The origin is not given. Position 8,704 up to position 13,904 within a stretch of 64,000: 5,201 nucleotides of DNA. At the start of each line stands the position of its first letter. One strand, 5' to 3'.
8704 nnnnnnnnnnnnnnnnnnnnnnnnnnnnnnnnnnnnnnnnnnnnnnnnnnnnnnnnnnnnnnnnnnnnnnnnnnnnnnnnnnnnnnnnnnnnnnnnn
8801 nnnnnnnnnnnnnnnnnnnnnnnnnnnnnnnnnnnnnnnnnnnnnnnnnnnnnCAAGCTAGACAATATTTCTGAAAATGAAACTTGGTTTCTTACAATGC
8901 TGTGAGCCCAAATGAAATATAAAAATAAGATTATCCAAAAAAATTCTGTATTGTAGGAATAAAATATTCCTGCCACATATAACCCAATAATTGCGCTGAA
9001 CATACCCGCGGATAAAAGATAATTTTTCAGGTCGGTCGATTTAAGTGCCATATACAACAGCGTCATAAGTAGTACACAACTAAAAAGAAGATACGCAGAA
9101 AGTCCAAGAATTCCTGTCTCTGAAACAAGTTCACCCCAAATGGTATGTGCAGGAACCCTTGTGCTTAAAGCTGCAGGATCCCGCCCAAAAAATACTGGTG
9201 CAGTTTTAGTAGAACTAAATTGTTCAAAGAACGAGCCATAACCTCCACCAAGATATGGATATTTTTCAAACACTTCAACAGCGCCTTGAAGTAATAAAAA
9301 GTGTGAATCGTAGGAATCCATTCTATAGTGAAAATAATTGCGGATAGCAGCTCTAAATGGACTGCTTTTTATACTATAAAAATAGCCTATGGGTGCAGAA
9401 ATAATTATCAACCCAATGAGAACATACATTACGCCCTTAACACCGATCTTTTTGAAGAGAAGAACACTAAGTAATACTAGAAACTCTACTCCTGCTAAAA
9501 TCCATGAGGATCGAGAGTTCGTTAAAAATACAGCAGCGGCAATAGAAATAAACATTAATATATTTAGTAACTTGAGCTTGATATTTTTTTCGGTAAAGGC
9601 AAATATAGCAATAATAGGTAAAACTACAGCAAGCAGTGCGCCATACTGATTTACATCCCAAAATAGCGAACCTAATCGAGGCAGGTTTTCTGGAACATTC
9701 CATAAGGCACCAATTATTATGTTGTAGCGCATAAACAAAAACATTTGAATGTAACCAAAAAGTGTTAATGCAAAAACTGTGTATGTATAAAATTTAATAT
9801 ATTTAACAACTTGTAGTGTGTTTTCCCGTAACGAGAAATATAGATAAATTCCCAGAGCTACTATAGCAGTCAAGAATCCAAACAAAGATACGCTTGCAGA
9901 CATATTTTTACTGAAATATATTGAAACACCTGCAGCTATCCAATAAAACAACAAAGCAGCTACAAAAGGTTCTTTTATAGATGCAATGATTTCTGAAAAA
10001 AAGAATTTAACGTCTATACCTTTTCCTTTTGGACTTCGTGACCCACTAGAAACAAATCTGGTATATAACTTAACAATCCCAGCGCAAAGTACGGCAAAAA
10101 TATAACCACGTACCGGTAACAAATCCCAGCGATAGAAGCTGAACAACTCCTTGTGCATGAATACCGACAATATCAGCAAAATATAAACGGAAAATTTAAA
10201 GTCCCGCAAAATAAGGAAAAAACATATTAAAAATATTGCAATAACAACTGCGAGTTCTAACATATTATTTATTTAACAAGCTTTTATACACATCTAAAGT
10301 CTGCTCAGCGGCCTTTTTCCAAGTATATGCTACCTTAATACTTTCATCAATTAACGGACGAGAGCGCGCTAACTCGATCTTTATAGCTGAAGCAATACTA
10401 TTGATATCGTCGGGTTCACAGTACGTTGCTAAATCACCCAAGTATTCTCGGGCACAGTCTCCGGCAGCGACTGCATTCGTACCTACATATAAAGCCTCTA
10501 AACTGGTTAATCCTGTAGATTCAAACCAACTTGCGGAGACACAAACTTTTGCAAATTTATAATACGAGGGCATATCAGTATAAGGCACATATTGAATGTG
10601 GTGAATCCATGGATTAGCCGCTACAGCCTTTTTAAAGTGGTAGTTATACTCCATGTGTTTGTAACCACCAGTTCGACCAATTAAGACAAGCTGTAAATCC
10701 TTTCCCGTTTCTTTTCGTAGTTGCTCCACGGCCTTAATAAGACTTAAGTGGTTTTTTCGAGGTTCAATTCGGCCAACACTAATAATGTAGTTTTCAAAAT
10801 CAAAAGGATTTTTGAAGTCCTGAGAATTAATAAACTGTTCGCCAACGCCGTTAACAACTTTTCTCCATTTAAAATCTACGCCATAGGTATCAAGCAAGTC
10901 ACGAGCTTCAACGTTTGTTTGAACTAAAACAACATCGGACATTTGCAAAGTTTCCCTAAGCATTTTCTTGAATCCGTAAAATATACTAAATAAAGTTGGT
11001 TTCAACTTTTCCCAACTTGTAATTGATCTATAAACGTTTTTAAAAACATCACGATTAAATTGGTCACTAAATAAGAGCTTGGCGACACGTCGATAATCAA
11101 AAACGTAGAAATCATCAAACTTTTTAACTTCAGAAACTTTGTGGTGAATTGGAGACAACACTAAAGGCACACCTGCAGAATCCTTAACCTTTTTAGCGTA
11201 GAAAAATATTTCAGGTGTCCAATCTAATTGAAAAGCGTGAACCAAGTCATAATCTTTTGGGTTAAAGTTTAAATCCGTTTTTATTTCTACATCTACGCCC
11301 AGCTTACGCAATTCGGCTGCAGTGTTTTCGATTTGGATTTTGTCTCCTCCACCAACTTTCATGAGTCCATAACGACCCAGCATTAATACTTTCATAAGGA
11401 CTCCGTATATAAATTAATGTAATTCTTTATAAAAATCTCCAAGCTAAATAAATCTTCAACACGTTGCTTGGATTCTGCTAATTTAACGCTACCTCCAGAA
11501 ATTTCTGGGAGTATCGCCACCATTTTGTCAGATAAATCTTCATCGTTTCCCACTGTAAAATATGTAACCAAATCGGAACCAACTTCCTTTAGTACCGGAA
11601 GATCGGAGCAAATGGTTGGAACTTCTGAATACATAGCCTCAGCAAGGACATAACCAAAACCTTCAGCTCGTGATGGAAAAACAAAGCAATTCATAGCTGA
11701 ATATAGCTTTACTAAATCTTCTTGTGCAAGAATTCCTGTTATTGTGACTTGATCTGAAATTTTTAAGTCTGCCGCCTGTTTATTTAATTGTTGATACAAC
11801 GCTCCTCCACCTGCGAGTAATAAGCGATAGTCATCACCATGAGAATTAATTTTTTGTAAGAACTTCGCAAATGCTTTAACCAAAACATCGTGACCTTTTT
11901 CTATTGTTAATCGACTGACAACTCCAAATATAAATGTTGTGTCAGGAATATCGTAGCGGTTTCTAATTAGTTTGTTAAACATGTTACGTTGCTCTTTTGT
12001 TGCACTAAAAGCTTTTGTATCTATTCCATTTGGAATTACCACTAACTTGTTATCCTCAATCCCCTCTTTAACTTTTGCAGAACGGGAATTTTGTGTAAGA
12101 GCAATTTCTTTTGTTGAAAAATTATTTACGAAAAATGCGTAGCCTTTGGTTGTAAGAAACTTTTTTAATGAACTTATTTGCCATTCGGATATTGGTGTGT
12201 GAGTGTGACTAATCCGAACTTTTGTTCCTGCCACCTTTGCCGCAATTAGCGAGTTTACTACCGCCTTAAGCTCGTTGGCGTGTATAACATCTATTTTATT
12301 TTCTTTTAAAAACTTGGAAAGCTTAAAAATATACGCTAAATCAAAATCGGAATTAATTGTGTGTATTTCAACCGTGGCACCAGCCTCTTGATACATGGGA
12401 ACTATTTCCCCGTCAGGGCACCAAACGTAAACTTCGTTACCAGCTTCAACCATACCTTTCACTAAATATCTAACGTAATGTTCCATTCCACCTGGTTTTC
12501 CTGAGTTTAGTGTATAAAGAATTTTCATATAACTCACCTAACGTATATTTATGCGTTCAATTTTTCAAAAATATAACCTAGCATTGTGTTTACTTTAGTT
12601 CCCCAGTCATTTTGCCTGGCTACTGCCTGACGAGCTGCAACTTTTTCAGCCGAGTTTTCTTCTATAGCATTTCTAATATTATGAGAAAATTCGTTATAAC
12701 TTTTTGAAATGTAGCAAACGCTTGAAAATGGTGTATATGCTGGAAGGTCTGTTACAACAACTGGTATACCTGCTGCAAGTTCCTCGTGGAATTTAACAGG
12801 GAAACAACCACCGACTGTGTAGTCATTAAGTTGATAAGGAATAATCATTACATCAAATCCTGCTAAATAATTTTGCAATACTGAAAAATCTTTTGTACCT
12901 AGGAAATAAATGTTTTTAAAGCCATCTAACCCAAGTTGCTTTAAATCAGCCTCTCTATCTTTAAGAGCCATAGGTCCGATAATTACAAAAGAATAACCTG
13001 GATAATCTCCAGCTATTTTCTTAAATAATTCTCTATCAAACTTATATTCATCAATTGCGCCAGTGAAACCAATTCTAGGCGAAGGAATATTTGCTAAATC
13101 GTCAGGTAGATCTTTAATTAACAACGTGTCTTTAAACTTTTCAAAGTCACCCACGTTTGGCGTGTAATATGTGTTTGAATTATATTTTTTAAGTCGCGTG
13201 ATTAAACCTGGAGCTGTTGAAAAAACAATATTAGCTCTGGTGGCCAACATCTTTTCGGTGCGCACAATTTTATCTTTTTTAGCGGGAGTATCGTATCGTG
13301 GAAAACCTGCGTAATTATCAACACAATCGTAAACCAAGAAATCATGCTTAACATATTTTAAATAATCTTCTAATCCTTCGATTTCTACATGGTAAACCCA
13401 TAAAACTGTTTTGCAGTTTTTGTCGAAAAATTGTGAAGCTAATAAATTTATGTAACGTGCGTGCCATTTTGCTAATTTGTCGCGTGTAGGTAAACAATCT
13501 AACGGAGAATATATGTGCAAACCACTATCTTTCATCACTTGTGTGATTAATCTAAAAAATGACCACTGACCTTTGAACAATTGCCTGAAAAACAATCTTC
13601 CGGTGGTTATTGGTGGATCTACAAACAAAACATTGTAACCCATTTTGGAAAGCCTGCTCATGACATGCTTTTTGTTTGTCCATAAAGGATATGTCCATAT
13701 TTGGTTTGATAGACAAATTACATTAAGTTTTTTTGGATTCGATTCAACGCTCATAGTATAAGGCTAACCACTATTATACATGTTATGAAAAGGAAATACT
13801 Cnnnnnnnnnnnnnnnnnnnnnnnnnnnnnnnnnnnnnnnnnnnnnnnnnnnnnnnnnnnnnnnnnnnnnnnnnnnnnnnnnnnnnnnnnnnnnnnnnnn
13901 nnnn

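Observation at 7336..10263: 975-aa fusion of a Wzy_C-like (O-antigen ligase/polymerase) domain with a PMT_2/ArnT-like GT-C domain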

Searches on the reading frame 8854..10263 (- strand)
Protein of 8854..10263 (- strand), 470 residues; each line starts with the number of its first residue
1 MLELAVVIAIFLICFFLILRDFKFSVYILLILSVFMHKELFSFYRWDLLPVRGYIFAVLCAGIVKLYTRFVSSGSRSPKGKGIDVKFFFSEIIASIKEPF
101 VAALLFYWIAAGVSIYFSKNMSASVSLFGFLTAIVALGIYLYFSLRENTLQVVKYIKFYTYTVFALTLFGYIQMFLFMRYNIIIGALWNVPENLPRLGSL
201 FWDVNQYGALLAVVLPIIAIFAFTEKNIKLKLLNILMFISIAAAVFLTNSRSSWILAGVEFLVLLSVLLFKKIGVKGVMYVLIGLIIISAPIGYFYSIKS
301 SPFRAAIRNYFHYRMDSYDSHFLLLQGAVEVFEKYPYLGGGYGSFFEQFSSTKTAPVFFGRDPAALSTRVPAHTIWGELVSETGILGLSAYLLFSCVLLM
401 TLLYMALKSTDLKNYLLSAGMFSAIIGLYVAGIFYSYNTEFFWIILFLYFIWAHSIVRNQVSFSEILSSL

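Call 10: search_solved_structures(query=window:8854-10263:-, max_evalue=1, show_alignments=2)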
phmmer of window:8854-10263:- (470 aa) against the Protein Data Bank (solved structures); distinct sequences matched with E-value up to 1: 0.

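Call 29: search_solved_structures(query=A2, max_evalue=10, show_alignments=3)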
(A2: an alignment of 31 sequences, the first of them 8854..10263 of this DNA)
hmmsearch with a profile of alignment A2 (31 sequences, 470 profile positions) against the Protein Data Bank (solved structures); distinct sequences matched with E-value up to 10: 0.

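Call 41: search_protein_representatives(protein=window:8854-10263:-)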
Query: 470 residues. Proteins with E-value up to 0.001 (for the whole library): 492; up to 1e-10: 107; up to 1e-30: 49. The best 150 are listed.
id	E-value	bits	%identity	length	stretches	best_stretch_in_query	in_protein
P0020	1.1e-146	506.2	53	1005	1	2-467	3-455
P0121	4.9e-124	431.5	49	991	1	2-459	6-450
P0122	1.1e-120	420.5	47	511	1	3-468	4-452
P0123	2.2e-118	412.9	45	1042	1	2-465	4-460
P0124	2.3e-114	399.7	47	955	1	3-461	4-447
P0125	8.7e-112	391.2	43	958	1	2-457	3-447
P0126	1.8e-107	377.0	43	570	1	2-467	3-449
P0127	6.9e-101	355.3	40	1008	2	3-457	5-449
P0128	9.9e-101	354.7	43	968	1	3-453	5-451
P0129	1.9e-93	330.7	47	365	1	2-369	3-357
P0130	3.1e-93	330.0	44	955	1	3-460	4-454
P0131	1.0e-85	305.2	41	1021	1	3-468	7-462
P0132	1.3e-80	288.4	39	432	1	3-443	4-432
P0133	2.0e-79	284.5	43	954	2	194-467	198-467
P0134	1.2e-78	281.9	38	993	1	3-453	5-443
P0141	7.4e-59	216.7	33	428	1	23-456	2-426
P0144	6.6e-56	207.0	34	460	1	6-448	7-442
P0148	8.6e-51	190.1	33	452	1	5-453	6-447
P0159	1.8e-35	139.6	36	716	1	28-449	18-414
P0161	5.1e-35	138.1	34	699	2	130-453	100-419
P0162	4.2e-33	131.8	31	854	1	19-458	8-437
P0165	3.1e-32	129.0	32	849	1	27-451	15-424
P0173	1.7e-29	119.9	32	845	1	23-459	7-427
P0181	5.1e-27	111.7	32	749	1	26-448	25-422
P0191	2.6e-22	96.2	29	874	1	18-454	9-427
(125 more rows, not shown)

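Call 42: search_protein_families(library=pfam, proteins=[P0162, P0165, P0173, P0191, P0159, P0161, P0181, P0144, P0148, P0141], max_evalue=0.01)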
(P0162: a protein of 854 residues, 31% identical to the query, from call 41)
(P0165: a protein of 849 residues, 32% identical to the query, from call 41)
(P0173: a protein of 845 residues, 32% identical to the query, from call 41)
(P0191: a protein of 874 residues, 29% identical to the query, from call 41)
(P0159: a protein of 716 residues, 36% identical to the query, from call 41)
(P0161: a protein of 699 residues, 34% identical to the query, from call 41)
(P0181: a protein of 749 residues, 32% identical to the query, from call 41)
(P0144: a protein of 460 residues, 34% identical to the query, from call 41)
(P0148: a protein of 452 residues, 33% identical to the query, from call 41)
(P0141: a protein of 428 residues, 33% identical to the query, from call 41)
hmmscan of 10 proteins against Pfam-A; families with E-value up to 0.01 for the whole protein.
P0162 (854 aa): 1 family
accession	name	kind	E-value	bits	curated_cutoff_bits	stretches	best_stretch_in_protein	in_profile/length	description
PF04932.20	Wzy_C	-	1.4e-14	54.6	31.7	1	216-371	2-149/149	O-Antigen ligase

P0165 (849 aa): 1 family
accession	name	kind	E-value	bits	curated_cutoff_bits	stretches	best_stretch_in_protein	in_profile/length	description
PF04932.20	Wzy_C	-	7.9e-18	65.1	31.7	1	213-365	2-149/149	O-Antigen ligase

P0173 (845 aa): 2 families
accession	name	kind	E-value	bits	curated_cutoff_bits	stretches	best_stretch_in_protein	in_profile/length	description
PF04932.20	Wzy_C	-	9.2e-18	64.9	31.7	1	208-359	3-149/149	O-Antigen ligase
PF13231.12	PMT_2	-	5.1e-11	43.5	26.1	1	510-669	2-159/160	Dolichyl-phosphate-mannose-protein mannosyltransferase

P0191 (874 aa): 2 families
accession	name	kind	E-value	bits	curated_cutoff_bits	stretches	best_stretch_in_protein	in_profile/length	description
PF04932.20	Wzy_C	-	8e-16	58.6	31.7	1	215-365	4-149/149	O-Antigen ligase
PF13231.12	PMT_2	-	0.0056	17.3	26.1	1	514-674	3-160/160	Dolichyl-phosphate-mannose-protein mannosyltransferase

P0159 (716 aa): 1 family
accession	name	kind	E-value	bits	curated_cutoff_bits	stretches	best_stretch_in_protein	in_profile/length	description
PF04932.20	Wzy_C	-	6.7e-13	49.1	31.7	1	206-361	2-149/149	O-Antigen ligase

P0161 (699 aa): 1 family
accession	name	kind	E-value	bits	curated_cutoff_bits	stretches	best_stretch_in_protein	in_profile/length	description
PF04932.20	Wzy_C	-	2e-16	60.5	31.7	1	207-362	1-149/149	O-Antigen ligase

P0181 (749 aa): 1 family
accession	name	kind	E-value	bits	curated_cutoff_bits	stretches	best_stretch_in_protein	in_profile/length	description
PF04932.20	Wzy_C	-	8.9e-12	45.5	31.7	1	215-370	2-149/149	O-Antigen ligase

P0144 (460 aa): 1 family
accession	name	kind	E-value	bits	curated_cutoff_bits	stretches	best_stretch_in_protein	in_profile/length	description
PF04932.20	Wzy_C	-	2.3e-14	53.9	31.7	1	232-386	2-148/149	O-Antigen ligase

P0148 (452 aa): 1 family
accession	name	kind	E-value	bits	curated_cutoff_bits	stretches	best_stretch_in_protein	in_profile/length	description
PF04932.20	Wzy_C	-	6.1e-14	52.5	31.7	1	234-388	3-149/149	O-Antigen ligase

P0141 (428 aa): 1 family
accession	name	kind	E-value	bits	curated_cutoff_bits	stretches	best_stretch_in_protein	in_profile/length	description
PF04932.20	Wzy_C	-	4.1e-15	56.3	31.7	1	209-362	3-149/149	O-Antigen ligase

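Call 43: find_encoding_contigs(protein=P0144, flank=6000, max_places=3)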
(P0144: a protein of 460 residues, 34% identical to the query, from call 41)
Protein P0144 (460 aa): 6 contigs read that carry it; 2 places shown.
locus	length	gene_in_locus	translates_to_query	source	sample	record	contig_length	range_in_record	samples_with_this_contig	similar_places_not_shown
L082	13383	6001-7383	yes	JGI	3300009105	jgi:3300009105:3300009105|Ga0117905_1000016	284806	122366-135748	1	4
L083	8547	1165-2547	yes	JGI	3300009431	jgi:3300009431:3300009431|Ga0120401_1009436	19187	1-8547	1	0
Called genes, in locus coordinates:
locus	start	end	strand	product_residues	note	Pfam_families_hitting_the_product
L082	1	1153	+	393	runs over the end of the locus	PF00534:Glycos_transf_1, PF13692:Glyco_trans_1_4, PF13524:Glyco_trans_1_2 (weak)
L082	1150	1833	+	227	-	PF00535:Glycos_transf_2, PF10111:Glyco_tranf_2_2, PF13641:Glyco_tranf_2_3 (weak)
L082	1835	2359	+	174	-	PF00710:Asparaginase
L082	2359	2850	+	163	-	PF06185:YecM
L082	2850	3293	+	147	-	PF04191:PEMT, PF04140:ICMT (weak)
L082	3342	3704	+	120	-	PF00903:Glyoxalase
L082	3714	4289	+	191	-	PF01928:CYTH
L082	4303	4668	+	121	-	-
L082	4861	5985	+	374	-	PF13477:Glyco_trans_4_2, PF13439:Glyco_transf_4, PF13579:Glyco_trans_4_4, PF02350:Epimerase_2 (weak), PF00534:Glycos_transf_1, PF13692:Glyco_trans_1_4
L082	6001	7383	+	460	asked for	PF04932:Wzy_C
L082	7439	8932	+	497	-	PF02366:PMT, PF13231:PMT_2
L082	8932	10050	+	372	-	PF00534:Glycos_transf_1, PF13692:Glyco_trans_1_4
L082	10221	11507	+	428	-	PF04932:Wzy_C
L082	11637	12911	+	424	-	PF01943:Polysacc_synt, PF13440:Polysacc_synt_3, PF03023:MurJ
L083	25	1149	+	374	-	PF13477:Glyco_trans_4_2, PF13439:Glyco_transf_4, PF13579:Glyco_trans_4_4, PF02350:Epimerase_2 (weak), PF00534:Glycos_transf_1, PF13692:Glyco_trans_1_4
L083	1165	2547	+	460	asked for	PF04932:Wzy_C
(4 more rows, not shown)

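Call 44: find_encoding_contigs(protein=P0148, flank=6000, max_places=3)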
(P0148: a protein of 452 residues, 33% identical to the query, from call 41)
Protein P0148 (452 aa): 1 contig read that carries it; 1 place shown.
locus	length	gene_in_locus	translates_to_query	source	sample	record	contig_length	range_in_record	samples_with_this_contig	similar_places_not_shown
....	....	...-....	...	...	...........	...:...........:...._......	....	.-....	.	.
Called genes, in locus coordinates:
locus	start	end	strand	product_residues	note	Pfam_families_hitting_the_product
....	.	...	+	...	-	?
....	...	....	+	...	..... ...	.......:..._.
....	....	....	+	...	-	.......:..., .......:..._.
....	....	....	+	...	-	?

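Call 86: list_cluster_members(proteins=[P0144, L082:7439-8932:+, P0001])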
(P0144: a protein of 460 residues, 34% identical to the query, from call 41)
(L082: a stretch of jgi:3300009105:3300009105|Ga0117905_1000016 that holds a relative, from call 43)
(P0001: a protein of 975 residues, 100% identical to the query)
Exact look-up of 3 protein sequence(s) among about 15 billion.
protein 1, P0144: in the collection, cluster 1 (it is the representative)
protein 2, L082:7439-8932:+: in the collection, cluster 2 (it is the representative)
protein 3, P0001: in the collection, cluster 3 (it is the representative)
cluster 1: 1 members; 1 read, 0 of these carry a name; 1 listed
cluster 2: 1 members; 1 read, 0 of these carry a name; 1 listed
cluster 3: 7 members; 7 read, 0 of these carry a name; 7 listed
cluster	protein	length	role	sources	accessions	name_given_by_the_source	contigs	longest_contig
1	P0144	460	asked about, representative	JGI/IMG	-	-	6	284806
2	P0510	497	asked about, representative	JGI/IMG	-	-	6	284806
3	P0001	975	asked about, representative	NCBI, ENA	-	-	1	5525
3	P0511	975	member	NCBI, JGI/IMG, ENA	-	-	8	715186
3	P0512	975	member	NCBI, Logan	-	-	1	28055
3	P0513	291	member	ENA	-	-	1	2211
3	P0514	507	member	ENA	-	-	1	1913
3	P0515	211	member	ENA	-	-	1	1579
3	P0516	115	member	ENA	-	-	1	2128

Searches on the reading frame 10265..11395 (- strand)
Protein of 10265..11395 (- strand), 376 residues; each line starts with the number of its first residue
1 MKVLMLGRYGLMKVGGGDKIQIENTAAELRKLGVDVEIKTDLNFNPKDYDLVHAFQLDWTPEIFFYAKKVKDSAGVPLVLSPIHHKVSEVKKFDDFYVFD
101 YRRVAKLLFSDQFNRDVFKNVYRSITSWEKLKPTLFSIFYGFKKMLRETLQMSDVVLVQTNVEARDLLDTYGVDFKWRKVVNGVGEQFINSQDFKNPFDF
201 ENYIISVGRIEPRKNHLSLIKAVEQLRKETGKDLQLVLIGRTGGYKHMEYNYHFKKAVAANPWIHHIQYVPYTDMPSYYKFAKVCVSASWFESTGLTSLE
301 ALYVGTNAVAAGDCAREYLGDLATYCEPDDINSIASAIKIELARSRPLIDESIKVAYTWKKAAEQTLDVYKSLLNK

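Call 7: search_protein_families(library=pfam, proteins=[window:10265-11395:-], max_evalue=0.001)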
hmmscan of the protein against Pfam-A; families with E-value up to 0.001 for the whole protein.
window:10265-11395:- (376 aa): 3 families
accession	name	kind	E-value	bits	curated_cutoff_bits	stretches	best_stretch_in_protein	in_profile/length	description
PF00534.26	Glycos_transf_1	-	2.9e-21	76.2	26.4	1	194-339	7-153/172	Glycosyl transferases group 1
PF13692.12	Glyco_trans_1_4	-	9.5e-17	62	27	1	202-339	2-137/142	Glycosyl transferases group 1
PF13579.12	Glyco_trans_4_4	-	0.00023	22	29.7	0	48-174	71-148/158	Glycosyl transferase 4-like domain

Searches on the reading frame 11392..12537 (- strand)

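Call 7: search_protein_families(library=pfam, proteins=[window:11392-12537:-], max_evalue=0.001)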
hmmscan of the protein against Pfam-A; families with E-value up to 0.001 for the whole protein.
window:11392-12537:- (381 aa): 6 families
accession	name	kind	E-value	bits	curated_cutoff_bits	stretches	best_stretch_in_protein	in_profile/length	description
PF00534.26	Glycos_transf_1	-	1.8e-32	112.7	26.4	1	190-342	4-155/172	Glycosyl transferases group 1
PF13692.12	Glyco_trans_1_4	-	8.8e-26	91.3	27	1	203-343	3-140/142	Glycosyl transferases group 1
PF13439.12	Glyco_transf_4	-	3.3e-20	73.2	28.5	1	15-175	1-169/170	Glycosyltransferase Family 4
PF13579.12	Glyco_trans_4_4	-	3.9e-12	47.2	29.7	1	16-171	1-158/158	Glycosyl transferase 4-like domain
PF20706.3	GT4-conflict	-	4.2e-08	33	26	1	211-312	209-312/385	Family 4 Glycosyltransferase in conflict systems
PF13477.12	Glyco_trans_4_2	-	0.00015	22.4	23.4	1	19-107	11-101/139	Glycosyl transferase 4-like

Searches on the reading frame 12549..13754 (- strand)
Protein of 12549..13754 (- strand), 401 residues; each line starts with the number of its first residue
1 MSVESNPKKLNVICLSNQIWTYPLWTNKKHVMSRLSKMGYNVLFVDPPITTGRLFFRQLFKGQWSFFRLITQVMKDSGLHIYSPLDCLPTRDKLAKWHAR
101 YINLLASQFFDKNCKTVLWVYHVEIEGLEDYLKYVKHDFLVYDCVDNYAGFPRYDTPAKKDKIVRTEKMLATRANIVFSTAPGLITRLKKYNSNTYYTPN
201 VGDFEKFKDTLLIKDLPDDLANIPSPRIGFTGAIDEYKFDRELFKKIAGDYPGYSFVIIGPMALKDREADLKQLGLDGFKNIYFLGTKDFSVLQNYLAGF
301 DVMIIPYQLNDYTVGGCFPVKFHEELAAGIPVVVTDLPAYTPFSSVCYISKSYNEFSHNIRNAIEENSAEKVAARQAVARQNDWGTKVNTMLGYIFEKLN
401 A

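Call 7: search_protein_families(library=pfam, proteins=[window:12549-13754:-], max_evalue=0.001)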
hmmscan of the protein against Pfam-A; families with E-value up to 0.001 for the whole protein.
window:12549-13754:- (401 aa): 2 families
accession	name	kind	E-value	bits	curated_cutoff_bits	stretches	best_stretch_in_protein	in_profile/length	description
PF13692.12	Glyco_trans_1_4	-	3.1e-09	37.7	27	1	226-339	2-110/142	Glycosyl transferases group 1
PF00534.26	Glycos_transf_1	-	3.9e-05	23.7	26.4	1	242-338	35-125/172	Glycosyl transferases group 1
